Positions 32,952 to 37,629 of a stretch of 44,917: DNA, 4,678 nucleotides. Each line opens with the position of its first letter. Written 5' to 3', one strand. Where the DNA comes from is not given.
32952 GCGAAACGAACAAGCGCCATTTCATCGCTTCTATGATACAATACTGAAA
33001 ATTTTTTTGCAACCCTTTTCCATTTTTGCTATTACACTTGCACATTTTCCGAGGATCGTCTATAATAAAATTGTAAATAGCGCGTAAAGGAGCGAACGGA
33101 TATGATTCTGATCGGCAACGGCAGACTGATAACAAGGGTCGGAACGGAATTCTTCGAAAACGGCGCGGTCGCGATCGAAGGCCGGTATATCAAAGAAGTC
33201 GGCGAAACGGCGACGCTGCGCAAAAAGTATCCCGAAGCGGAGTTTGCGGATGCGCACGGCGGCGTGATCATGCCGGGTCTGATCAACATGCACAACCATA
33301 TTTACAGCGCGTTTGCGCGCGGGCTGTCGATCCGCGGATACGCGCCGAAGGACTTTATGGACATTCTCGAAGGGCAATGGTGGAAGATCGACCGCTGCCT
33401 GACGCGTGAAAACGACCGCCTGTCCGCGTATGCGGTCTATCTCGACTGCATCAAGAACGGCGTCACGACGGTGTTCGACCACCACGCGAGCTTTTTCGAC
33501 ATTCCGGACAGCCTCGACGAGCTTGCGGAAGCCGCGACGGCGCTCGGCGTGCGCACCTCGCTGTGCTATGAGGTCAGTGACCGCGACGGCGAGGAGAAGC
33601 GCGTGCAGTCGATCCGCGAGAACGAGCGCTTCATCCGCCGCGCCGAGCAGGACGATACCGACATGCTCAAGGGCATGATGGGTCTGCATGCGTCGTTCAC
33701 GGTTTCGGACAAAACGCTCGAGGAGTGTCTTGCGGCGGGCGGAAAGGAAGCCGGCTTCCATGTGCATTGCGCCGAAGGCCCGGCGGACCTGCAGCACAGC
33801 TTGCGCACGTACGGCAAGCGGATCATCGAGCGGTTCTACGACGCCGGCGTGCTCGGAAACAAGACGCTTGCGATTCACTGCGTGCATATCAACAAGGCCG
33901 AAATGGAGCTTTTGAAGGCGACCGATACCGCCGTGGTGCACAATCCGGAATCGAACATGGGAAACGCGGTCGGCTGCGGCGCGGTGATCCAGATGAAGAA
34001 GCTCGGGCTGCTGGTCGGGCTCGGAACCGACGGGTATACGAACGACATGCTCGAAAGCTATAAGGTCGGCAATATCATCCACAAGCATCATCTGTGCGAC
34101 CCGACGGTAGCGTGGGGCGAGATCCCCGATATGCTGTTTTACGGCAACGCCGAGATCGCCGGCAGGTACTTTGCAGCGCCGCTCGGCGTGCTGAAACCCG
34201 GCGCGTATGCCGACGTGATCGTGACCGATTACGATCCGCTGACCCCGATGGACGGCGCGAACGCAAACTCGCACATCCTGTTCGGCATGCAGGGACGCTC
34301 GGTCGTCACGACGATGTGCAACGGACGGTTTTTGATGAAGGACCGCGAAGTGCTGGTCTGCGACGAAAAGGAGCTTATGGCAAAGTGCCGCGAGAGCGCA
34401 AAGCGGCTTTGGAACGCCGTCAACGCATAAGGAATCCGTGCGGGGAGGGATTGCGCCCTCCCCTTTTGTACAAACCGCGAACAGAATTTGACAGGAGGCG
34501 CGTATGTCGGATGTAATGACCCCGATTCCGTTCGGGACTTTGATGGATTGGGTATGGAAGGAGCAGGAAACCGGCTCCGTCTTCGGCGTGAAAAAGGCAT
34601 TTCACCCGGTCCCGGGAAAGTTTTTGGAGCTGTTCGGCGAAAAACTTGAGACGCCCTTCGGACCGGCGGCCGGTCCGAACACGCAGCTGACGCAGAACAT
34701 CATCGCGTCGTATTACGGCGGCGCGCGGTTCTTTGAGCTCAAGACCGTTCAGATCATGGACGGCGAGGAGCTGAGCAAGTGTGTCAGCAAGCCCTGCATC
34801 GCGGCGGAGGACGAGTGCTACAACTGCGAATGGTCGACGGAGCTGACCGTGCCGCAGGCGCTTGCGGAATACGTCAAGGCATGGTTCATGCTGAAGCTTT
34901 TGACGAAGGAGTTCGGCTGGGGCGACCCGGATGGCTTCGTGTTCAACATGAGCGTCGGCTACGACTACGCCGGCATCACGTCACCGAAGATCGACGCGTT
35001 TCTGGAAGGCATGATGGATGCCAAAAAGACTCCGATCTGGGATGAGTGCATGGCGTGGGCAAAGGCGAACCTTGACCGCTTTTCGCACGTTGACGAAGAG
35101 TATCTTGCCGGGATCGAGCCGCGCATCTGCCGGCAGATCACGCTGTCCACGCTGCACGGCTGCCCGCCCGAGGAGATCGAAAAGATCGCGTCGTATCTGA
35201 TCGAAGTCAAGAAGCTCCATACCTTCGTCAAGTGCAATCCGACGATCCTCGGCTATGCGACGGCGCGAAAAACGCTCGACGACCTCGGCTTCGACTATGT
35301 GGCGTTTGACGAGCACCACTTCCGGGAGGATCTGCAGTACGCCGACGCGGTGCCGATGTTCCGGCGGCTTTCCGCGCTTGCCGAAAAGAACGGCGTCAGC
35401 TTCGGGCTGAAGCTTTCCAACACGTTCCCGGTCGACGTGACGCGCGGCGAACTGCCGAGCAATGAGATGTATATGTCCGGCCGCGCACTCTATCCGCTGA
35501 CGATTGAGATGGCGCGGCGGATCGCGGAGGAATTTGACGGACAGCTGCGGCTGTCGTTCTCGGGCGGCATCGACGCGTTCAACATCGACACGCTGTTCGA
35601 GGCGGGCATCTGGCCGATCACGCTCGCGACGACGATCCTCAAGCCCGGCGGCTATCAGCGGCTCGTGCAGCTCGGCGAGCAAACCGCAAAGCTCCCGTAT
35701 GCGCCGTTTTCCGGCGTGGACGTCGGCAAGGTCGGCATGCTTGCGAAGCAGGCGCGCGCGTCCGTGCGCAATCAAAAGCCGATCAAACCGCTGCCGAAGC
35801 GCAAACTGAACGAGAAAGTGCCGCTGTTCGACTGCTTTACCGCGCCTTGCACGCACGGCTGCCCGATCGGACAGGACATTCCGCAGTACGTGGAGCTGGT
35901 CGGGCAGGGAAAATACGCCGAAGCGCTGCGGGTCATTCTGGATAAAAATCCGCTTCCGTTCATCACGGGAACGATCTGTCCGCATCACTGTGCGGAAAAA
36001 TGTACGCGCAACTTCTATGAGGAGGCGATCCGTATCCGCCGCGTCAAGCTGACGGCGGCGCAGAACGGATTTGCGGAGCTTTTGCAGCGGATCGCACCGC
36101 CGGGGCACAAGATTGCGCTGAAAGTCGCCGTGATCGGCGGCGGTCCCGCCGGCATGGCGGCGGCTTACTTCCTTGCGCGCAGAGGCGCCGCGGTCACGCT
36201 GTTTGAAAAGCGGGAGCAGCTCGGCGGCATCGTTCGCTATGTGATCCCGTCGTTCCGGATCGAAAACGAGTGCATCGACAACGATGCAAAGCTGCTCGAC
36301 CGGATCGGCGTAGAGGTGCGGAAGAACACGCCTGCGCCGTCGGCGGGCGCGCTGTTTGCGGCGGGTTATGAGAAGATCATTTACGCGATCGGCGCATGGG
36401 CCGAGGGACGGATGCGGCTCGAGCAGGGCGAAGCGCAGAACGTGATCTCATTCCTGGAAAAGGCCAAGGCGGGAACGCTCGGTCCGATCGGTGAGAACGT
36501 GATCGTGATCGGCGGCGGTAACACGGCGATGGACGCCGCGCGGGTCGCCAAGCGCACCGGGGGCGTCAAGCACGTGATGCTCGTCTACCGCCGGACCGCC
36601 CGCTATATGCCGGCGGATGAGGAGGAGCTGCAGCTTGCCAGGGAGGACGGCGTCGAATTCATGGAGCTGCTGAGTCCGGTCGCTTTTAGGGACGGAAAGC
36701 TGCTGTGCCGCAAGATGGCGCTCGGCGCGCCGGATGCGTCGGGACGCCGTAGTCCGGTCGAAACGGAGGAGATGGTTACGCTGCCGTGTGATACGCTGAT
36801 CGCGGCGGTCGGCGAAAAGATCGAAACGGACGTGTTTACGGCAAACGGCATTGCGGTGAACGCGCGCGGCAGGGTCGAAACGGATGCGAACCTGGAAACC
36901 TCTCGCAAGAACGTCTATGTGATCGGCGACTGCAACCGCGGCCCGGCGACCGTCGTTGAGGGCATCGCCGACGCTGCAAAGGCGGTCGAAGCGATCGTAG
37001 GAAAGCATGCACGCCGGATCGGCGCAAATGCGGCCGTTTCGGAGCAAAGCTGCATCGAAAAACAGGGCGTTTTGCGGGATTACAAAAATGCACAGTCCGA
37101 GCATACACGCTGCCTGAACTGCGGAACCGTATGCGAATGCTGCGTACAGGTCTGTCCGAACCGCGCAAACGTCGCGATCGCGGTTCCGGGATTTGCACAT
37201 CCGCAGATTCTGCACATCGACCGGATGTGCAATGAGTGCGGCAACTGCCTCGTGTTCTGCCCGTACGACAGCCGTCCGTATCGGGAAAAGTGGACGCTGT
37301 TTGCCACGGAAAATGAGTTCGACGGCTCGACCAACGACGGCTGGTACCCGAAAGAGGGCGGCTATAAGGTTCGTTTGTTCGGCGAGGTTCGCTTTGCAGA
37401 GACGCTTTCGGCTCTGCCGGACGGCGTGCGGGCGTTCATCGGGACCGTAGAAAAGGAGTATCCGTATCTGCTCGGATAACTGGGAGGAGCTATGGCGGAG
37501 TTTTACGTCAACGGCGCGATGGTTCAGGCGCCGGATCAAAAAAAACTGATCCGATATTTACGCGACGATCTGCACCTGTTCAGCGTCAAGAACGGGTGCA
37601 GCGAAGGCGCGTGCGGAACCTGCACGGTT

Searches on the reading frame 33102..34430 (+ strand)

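Call 24: search_protein_families(library=pfam, proteins=[window:33102-34430:+], max_evalue=0.0001)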
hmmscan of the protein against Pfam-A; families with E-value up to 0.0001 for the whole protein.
window:33102-34430:+ (442 aa): 3 families
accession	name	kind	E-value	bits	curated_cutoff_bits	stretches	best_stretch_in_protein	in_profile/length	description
PF01979.26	Amidohydro_1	-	6.8e-40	137.8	25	1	55-410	1-344/345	Amidohydrolase family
PF07969.17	Amidohydro_3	-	1.5e-09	38.3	29.7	0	48-89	2-45/472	Amidohydrolase family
PF22039.1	HUTI_composite_bact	-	1.9e-08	34.2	25.5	1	21-46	1-26/26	Imidazolonepropionase-like composite domain, bacteria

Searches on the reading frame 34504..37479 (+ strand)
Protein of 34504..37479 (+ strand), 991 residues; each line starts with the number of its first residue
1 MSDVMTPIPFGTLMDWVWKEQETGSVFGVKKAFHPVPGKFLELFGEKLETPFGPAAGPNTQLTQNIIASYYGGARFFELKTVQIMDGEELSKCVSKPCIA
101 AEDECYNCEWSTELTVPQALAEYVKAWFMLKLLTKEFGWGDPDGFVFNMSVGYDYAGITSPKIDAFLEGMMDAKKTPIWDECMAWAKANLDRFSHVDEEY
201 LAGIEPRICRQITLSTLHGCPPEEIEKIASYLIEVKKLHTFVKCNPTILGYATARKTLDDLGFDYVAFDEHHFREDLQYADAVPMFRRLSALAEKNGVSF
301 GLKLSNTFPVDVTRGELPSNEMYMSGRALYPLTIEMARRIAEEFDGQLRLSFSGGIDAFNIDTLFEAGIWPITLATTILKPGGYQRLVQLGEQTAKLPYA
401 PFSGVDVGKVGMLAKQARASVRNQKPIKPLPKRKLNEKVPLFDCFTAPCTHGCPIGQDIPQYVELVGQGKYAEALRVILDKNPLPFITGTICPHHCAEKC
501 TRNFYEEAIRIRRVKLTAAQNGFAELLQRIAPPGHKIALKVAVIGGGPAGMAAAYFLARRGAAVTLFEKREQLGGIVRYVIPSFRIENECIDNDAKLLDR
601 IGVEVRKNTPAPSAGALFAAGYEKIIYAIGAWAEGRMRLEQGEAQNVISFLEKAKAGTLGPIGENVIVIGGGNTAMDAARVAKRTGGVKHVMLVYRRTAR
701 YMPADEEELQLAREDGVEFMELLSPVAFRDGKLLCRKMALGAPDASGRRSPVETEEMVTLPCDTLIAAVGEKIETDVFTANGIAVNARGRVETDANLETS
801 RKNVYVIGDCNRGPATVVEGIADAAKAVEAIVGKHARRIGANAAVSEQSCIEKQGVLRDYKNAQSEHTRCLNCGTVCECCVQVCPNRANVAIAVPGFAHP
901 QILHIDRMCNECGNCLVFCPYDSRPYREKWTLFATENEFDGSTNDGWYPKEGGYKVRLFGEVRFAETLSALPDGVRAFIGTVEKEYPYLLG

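Call 24: search_protein_families(library=pfam, proteins=[window:34504-37479:+], max_evalue=0.0001)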
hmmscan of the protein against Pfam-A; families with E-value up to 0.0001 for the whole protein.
window:34504-37479:+ (991 aa): 13 families
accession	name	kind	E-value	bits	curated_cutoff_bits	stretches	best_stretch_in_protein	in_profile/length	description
PF07992.20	Pyr_redox_2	-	1.3e-33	117.1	26.1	1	540-823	2-290/291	Pyridine nucleotide-disulphide oxidoreductase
PF14691.11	Fer4_20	-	3.2e-17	62.8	25.8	1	443-519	26-105/113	Dihydroprymidine dehydrogenase domain II, 4Fe-4S cluster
PF13738.12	Pyr_redox_3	-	5.9e-11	42.6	30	1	623-808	126-305/305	Pyridine nucleotide-disulphide oxidoreductase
PF13450.12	NAD_binding_8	-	1.7e-10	41.5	21.9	1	543-577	1-35/68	NAD(P)-binding Rossmann-like domain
PF00070.33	Pyr_redox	-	4.5e-10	40.3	22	1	540-574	1-35/82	Pyridine nucleotide-disulphide oxidoreductase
PF12831.13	FAD_oxidored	-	2.9e-09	37.2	27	1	541-576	2-37/416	FAD dependent oxidoreductase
PF01266.30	DAO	-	7.4e-08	32.7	27.9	1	540-574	1-35/353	FAD dependent oxidoreductase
PF01134.28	GIDA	-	6.7e-07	29.1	22.1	1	540-574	1-36/391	Glucose inhibited division protein A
PF03486.20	HI0933_like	-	1.6e-06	28.2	50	1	540-574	2-36/244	HI0933-like protein Rossmann domain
PF01262.27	AlaDh_PNT_C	-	1.7e-06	28.1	23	0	539-572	29-62/214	Alanine dehydrogenase/PNT, C-terminal domain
PF01494.25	FAD_binding_3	-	3.5e-06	26.9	22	1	540-572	3-35/349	FAD binding domain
PF00890.30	FAD_binding_2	-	3.6e-06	26.9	20.4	1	541-575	2-36/414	FAD binding domain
PF01946.23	Thi4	-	2.4e-05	24.1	26.2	0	540-576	19-56/235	Thi4 family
